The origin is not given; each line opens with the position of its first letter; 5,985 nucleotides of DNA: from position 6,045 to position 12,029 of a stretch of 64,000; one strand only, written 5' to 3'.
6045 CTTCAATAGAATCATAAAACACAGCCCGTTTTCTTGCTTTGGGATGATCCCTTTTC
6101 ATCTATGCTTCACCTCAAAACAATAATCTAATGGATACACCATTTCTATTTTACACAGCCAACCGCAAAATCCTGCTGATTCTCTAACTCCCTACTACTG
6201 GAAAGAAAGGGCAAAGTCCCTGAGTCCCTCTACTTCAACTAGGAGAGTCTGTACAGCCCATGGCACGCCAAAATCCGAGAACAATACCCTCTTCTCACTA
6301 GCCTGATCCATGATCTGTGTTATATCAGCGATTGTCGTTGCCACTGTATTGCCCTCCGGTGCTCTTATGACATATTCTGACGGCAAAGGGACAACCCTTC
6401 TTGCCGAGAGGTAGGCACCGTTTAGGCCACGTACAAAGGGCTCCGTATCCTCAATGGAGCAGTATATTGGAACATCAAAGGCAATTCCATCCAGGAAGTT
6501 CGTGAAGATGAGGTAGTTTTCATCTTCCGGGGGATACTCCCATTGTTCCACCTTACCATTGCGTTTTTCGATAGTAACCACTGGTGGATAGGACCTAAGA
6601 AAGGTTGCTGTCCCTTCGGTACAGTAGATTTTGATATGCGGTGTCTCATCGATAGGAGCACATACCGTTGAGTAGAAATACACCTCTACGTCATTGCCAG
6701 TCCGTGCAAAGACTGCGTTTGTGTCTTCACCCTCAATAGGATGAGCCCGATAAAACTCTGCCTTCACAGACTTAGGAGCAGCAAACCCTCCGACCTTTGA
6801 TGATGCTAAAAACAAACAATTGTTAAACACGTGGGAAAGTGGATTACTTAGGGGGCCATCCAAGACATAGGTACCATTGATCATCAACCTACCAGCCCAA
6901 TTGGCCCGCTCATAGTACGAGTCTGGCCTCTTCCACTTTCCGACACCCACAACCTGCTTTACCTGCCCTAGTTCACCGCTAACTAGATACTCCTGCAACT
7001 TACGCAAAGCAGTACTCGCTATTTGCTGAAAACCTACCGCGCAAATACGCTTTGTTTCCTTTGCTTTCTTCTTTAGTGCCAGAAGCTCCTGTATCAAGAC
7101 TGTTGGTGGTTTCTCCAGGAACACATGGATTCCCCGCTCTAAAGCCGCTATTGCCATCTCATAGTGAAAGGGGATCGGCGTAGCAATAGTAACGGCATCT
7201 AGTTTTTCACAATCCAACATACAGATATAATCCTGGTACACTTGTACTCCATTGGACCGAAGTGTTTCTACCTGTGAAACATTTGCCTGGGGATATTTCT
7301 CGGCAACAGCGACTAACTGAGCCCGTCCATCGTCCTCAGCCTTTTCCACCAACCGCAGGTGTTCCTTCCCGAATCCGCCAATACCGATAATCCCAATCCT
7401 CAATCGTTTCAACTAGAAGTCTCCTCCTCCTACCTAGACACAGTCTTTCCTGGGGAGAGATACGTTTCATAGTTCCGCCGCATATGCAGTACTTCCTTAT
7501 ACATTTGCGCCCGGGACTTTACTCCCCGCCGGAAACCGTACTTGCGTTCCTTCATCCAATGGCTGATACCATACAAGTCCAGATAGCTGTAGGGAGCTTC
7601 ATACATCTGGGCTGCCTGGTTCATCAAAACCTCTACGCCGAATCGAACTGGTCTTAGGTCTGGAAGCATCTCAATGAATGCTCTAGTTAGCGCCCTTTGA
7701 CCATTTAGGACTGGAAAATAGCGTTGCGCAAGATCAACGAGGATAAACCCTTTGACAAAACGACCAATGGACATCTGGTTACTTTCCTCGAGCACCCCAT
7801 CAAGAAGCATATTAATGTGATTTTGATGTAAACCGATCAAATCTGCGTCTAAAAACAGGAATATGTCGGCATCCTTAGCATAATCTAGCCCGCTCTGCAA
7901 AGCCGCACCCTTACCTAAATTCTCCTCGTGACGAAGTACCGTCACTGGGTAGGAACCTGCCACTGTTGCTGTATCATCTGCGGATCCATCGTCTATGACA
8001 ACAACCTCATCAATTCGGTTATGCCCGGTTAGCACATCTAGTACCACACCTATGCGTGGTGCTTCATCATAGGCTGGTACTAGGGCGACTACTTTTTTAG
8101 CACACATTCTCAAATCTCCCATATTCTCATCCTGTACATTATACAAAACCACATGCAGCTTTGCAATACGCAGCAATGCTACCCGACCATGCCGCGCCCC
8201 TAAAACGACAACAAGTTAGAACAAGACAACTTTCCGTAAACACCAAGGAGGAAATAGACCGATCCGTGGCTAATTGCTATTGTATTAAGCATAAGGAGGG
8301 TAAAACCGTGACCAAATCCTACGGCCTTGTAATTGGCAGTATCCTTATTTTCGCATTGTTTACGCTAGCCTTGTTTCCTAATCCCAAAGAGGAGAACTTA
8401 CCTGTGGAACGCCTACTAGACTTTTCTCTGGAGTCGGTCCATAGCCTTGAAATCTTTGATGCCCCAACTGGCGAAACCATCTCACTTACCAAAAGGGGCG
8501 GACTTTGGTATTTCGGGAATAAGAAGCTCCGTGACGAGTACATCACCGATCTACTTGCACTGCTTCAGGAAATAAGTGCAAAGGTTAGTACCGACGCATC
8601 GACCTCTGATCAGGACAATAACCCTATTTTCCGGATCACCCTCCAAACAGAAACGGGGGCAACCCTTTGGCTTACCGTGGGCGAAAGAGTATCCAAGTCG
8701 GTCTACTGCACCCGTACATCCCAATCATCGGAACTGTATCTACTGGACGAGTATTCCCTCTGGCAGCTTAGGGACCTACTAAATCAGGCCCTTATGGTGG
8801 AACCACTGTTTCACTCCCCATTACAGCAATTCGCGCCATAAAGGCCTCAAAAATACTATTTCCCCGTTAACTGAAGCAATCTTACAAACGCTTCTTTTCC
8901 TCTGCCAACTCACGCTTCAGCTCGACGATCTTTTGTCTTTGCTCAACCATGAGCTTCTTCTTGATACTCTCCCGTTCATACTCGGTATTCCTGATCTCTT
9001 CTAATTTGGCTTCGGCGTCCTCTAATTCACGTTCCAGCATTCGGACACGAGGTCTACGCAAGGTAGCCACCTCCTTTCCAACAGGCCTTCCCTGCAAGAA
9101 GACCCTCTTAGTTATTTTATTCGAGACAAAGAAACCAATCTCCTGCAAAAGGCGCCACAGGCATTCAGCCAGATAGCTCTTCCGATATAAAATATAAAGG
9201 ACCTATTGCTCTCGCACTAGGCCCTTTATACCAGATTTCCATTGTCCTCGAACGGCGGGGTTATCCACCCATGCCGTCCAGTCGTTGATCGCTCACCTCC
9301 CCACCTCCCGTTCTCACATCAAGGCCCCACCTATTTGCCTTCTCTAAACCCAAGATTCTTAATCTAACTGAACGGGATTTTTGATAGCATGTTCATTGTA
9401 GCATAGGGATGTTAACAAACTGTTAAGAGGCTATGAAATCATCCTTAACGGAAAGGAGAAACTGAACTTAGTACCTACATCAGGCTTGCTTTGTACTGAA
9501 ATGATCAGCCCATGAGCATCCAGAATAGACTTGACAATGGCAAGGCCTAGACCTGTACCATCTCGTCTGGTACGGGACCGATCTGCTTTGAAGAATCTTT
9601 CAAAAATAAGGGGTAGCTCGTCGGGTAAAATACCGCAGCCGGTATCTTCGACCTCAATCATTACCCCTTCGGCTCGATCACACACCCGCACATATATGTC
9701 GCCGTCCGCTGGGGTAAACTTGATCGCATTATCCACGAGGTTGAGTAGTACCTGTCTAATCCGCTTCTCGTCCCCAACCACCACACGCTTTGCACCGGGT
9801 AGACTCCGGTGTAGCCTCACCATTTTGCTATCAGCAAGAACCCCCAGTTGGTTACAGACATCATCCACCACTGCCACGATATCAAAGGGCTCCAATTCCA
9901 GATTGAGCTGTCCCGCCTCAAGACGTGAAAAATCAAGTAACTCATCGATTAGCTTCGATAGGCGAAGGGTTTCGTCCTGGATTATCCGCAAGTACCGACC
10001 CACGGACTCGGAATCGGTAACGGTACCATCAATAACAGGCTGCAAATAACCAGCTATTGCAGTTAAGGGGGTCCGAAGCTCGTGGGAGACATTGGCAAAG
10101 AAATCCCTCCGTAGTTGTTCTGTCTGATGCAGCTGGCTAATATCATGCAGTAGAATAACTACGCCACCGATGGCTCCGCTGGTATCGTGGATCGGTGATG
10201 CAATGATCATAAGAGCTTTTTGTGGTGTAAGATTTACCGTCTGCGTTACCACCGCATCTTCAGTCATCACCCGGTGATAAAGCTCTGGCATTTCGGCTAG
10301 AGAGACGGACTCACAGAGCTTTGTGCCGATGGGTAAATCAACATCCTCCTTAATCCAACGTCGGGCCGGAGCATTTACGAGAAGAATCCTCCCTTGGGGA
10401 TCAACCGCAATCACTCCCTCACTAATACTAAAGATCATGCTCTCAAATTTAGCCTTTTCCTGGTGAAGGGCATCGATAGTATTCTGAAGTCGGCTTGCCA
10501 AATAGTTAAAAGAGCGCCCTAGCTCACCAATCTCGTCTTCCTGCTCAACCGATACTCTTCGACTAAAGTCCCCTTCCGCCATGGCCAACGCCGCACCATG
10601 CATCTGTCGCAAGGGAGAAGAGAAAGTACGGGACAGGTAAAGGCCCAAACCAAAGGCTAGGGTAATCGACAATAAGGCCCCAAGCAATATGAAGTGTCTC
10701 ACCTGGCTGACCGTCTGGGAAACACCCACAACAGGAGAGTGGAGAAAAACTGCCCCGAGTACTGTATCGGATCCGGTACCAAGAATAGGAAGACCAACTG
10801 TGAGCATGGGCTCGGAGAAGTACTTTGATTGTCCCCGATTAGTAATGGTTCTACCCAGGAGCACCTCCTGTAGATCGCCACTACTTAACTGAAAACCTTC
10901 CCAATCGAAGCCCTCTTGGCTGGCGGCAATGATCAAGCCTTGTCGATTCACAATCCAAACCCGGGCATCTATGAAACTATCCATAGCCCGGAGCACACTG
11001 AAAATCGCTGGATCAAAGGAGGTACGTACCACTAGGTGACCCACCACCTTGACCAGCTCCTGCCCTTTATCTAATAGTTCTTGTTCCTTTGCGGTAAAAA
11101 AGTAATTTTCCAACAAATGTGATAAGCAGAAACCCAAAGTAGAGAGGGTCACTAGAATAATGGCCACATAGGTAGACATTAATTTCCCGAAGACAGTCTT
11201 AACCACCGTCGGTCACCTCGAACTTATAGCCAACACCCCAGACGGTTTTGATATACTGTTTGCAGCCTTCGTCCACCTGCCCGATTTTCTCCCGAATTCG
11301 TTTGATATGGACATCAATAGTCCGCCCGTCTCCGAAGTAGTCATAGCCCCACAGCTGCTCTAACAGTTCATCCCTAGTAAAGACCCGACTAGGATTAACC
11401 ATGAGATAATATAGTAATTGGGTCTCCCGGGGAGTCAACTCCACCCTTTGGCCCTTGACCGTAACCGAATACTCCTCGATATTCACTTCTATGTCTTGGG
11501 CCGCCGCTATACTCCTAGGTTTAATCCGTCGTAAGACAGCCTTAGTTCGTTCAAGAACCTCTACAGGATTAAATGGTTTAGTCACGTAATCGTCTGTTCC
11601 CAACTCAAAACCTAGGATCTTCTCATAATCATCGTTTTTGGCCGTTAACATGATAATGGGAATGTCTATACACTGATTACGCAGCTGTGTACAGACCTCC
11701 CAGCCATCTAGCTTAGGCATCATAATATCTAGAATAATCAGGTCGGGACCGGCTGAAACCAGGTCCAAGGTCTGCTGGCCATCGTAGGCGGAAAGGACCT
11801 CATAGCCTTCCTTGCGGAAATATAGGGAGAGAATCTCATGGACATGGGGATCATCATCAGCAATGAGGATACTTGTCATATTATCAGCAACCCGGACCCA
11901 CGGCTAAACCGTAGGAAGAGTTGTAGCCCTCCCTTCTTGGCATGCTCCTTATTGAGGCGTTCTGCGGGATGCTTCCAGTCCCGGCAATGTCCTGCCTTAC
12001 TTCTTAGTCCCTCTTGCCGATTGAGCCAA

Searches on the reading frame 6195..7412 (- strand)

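Call 91: search_protein_families(library=pfam, proteins=[window:6195-7412:-], max_evalue=0.00001)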
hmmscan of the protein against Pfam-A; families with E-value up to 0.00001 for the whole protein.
window:6195-7412:- (405 aa): 2 families
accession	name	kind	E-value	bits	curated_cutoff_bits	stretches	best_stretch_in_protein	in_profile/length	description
PF01408.29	GFO_IDH_MocA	-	3.9e-24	86.1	24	1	4-128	1-120/120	Oxidoreductase family, NAD-binding Rossmann fold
PF22725.1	GFO_IDH_MocA_C3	-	4.5e-10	40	27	1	137-269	2-123/124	GFO/IDH/MocA C-terminal domain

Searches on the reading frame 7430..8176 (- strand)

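Call 91: search_protein_families(library=pfam, proteins=[window:7430-8176:-], max_evalue=0.00001)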
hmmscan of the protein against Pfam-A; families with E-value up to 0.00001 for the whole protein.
window:7430-8176:- (248 aa): 2 families
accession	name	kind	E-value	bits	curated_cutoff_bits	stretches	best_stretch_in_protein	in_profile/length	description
PF00535.33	Glycos_transf_2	-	2.7e-19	70.1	23.3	1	32-147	3-122/168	Glycosyl transferase family 2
PF12804.13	NTP_transf_3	-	4.3e-07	30.7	27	1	35-143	21-126/160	MobA-like NTP transferase domain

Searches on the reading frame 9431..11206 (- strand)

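Call 91: search_protein_families(library=pfam, proteins=[window:9431-11206:-], max_evalue=0.00001)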
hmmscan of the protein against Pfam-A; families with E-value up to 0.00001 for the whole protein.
window:9431-11206:- (591 aa): 4 families
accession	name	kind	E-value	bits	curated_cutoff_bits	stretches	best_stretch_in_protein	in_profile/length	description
PF02518.31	HATPase_c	-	3.3e-31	108.4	26.4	1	478-588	1-110/111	Histidine kinase-, DNA gyrase B-, and HSP90-like ATPase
PF00512.31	HisKA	-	1.4e-20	73.5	26.9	1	366-432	2-66/66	His Kinase A (phospho-acceptor) domain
PF00672.30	HAMP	-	1.8e-15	57.4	25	1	191-241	2-52/53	HAMP domain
PF08448.16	PAS_4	-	5.8e-09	36.6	23.1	1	260-360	3-109/110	PAS fold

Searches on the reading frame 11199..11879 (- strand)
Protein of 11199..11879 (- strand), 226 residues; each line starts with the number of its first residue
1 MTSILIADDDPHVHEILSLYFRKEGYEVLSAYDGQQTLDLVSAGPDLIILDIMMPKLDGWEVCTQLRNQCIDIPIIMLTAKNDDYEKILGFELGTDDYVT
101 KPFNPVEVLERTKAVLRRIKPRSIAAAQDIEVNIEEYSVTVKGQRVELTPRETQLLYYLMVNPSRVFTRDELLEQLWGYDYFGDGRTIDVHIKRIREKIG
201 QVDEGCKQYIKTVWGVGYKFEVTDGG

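Call 91: search_protein_families(library=pfam, proteins=[window:11199-11879:-], max_evalue=0.00001)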
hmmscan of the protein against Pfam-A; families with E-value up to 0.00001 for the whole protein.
window:11199-11879:- (226 aa): 2 families
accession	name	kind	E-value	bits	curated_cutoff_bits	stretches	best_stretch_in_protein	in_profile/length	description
PF00486.34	Trans_reg_C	-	1.2e-29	102.6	26.2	1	143-220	1-77/77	Transcriptional regulatory protein, C terminal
PF00072.30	Response_reg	-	6.2e-29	100.9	30.2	1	4-111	1-109/111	Response regulator receiver domain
